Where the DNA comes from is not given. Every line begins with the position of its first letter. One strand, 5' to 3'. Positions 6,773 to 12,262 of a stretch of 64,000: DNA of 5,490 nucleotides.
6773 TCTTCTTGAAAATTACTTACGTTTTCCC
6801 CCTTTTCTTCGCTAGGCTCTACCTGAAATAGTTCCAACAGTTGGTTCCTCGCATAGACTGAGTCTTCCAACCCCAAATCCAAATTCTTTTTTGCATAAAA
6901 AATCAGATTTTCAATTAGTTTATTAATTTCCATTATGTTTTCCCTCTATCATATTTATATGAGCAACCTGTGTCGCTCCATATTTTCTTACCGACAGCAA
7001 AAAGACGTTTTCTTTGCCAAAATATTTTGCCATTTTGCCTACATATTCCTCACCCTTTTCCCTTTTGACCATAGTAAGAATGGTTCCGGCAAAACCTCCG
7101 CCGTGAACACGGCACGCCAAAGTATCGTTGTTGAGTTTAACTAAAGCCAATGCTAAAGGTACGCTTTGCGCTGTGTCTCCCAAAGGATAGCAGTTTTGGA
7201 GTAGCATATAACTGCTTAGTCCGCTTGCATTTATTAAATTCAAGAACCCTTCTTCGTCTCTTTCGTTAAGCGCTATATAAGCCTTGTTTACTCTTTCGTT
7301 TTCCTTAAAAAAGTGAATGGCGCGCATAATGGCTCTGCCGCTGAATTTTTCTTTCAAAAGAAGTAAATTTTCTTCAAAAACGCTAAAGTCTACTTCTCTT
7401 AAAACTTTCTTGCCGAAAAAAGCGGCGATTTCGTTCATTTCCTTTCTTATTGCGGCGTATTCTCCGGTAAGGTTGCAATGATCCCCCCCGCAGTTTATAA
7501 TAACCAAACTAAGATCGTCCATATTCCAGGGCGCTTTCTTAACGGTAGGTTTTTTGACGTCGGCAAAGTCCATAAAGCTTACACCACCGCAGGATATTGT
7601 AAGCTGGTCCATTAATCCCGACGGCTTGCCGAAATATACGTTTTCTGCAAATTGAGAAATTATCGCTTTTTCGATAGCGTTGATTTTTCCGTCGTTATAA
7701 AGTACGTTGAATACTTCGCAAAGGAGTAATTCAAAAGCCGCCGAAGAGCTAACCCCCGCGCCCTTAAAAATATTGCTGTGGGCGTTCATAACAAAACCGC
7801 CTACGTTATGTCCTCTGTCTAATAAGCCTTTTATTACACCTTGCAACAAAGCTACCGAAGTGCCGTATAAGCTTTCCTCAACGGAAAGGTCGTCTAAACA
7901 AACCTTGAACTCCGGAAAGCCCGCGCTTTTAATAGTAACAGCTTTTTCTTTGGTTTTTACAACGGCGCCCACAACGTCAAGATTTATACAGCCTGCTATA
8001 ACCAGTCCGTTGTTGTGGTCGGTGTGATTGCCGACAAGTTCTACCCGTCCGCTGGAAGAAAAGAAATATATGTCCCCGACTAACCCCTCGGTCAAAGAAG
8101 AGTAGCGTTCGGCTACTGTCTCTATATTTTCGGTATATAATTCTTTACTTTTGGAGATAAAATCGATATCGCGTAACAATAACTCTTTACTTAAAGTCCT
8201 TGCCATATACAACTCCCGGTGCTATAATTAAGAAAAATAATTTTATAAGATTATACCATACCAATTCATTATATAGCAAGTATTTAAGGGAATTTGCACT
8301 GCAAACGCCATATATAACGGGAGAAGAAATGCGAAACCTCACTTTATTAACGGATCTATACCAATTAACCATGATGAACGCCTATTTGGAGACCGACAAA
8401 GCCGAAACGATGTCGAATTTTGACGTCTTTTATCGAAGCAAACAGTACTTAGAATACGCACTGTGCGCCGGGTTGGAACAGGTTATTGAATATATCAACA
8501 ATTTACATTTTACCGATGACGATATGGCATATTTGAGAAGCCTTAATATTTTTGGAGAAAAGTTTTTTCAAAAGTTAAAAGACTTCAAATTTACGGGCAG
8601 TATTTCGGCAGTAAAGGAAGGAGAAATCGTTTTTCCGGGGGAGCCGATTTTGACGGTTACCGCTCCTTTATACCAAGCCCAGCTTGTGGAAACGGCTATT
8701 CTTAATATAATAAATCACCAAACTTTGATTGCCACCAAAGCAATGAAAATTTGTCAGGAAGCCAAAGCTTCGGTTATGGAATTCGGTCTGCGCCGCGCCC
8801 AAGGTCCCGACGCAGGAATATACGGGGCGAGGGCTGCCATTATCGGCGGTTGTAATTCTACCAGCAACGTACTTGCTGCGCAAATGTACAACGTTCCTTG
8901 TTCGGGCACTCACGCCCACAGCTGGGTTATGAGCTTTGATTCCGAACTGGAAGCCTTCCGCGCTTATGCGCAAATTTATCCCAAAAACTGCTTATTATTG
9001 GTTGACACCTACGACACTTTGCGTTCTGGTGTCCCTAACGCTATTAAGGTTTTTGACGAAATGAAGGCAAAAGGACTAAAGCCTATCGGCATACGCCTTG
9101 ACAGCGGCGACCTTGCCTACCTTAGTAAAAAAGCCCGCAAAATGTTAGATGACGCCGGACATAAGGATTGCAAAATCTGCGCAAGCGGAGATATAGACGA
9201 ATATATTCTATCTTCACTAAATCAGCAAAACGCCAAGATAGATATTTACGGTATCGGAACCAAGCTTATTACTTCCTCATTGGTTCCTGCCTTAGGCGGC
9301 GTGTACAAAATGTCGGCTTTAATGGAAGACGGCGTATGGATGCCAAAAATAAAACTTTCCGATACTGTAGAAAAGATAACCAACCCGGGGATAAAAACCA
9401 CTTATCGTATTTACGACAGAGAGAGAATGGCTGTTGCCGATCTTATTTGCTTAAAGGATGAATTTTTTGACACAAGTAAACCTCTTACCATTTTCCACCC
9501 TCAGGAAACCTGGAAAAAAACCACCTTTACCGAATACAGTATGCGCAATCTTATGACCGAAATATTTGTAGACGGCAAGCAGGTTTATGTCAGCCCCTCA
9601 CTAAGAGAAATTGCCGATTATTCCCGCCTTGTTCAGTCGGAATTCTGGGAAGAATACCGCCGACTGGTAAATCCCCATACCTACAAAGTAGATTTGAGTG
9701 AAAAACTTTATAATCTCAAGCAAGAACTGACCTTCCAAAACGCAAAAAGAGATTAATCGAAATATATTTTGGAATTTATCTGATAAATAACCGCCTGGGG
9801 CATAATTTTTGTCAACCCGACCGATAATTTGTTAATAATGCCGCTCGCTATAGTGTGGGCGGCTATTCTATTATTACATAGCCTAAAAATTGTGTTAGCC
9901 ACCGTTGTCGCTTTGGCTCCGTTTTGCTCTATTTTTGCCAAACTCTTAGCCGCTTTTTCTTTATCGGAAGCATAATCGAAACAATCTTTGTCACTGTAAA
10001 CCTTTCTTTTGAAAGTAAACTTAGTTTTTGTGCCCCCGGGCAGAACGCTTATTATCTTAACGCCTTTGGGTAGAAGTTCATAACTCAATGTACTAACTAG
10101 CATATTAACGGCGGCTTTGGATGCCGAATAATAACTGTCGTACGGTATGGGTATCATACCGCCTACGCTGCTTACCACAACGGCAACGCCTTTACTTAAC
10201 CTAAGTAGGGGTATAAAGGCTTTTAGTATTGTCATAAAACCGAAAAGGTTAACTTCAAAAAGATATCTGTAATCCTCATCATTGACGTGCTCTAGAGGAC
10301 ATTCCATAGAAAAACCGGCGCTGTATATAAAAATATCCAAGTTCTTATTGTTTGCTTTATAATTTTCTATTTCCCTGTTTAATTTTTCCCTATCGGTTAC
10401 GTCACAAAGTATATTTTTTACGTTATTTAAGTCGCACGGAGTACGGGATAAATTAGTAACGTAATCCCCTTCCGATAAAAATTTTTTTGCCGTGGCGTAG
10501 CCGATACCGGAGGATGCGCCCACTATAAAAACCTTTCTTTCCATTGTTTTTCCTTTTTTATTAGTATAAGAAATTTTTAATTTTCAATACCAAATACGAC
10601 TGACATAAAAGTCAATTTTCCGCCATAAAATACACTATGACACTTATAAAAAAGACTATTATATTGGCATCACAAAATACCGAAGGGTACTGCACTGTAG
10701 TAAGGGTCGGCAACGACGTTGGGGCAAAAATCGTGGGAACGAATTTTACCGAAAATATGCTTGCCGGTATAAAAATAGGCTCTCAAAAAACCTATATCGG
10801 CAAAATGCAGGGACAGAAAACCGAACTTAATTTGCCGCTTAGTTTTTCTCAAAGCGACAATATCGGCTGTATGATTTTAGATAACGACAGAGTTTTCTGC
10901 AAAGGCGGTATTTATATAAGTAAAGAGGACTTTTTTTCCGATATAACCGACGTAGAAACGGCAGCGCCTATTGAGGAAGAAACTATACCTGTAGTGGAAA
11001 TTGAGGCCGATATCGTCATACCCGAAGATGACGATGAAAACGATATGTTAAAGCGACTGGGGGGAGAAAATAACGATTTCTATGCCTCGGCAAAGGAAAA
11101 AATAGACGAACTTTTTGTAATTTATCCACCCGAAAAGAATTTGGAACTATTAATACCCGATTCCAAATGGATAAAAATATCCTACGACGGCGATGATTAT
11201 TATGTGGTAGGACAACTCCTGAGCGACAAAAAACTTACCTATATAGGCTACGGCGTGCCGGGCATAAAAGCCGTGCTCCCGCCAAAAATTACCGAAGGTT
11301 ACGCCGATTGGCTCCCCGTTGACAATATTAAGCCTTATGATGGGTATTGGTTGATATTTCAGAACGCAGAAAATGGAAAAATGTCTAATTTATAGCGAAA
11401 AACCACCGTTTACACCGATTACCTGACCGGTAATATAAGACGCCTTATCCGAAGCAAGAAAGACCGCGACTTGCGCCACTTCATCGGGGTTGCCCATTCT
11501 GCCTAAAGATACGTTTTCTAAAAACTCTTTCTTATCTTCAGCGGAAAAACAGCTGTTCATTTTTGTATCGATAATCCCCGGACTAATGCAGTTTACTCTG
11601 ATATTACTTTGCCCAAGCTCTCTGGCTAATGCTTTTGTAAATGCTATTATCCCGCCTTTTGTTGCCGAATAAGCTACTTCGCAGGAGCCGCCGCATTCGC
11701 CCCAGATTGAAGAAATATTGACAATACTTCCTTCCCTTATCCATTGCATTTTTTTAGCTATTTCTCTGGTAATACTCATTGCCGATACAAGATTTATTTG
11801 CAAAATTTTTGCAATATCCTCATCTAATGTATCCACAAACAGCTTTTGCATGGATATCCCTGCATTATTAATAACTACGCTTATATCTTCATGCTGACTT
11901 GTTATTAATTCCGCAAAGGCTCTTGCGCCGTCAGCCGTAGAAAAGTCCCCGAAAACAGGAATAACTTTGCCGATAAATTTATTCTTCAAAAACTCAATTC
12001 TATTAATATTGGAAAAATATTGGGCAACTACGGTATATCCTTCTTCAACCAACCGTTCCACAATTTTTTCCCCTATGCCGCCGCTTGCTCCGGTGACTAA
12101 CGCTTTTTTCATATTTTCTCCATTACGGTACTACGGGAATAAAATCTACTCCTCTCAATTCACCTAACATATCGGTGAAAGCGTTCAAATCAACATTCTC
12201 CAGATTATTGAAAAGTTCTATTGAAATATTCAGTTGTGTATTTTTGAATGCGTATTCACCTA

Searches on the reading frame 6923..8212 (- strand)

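Call 21: search_protein_families(library=pfam, proteins=[window:6923-8212:-])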
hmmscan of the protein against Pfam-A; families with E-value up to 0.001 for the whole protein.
window:6923-8212:- (429 aa): 2 families
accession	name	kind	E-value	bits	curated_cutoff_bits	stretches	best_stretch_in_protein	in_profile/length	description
PF10509.15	GalKase_gal_bdg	-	5.9e-12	45.4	23.1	1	49-84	12-47/49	Galactokinase galactose-binding signature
PF00288.32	GHMP_kinases_N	-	3.3e-10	40.5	22.3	1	123-210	3-87/87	GHMP kinases N terminal domain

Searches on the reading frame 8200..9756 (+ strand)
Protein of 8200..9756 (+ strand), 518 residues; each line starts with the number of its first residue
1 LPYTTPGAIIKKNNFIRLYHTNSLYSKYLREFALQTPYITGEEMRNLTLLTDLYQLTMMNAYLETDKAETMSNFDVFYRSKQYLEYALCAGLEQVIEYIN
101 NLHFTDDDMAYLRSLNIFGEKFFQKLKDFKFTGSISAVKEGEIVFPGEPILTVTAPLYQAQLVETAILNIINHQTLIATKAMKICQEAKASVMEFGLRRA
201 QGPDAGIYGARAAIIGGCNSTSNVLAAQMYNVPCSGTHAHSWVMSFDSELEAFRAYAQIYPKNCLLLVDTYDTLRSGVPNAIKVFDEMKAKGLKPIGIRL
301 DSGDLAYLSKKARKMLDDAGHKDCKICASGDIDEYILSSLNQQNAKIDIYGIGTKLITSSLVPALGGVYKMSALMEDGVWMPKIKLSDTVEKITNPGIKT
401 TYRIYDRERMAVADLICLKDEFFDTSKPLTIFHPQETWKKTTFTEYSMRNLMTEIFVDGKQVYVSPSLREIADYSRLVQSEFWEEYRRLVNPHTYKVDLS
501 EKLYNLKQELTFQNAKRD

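Call 21: search_protein_families(library=pfam, proteins=[window:8200-9756:+])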
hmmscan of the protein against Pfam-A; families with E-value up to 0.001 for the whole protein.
window:8200-9756:+ (518 aa): 4 families
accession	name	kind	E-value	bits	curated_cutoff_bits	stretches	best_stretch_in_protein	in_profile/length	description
PF17767.7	NAPRTase_N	-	1.9e-39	135.3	32.6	1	49-172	1-125/125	Nicotinate phosphoribosyltransferase (NAPRTase) N-terminal domain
PF17956.6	NAPRTase_C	-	4.1e-36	124.3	23.3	1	399-507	2-111/111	Nicotinate phosphoribosyltransferase C-terminal domain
PF04095.22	NAPRTase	-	7.1e-08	32.9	20.8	1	192-381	3-203/239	Nicotinate phosphoribosyltransferase (NAPRTase) family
PF02749.22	QRPTase_N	-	7e-07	29.8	27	1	136-173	43-80/82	Quinolinate phosphoribosyl transferase, N-terminal domain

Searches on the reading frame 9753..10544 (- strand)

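Call 21: search_protein_families(library=pfam, proteins=[window:9753-10544:-])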
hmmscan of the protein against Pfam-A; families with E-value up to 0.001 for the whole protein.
window:9753-10544:- (263 aa): 3 families
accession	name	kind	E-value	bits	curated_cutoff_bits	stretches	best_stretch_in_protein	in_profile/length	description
PF00106.31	adh_short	-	1.9e-38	132.4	26.6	1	4-177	2-187/195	short chain dehydrogenase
PF13561.12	adh_short_C2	-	6.4e-29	101.6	27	1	9-225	1-219/236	Enoyl-(Acyl carrier protein) reductase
PF08659.16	KR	-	1e-09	39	22.6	1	40-153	53-163/180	KR domain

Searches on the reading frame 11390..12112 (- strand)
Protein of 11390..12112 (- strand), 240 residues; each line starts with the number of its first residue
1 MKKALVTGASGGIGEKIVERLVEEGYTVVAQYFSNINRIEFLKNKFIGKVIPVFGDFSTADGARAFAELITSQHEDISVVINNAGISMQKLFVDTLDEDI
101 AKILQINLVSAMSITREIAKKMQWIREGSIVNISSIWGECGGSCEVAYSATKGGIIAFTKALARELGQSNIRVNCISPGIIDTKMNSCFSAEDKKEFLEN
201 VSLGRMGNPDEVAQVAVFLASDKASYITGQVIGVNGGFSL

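Call 21: search_protein_families(library=pfam, proteins=[window:11390-12112:-])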
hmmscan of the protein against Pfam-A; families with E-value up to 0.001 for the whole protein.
window:11390-12112:- (240 aa): 6 families
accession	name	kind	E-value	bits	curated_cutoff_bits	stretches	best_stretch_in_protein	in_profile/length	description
PF13561.12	adh_short_C2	-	1e-56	192.6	27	1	8-239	1-236/236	Enoyl-(Acyl carrier protein) reductase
PF00106.31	adh_short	-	2.7e-48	164.5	26.6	1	2-188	1-189/195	short chain dehydrogenase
PF08659.16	KR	-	9.5e-09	35.9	22.6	1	5-179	4-176/180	KR domain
PF13460.12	NAD_binding_10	-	0.00012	22.4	27.2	1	8-192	1-157/184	NAD(P)H-binding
PF23441.1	SDR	-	0.00013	21.8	27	1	152-238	167-255/258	SDR-like rossmann domain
PF01370.27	Epimerase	-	0.00015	21.7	20.9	1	4-109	1-99/240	NAD dependent epimerase/dehydratase family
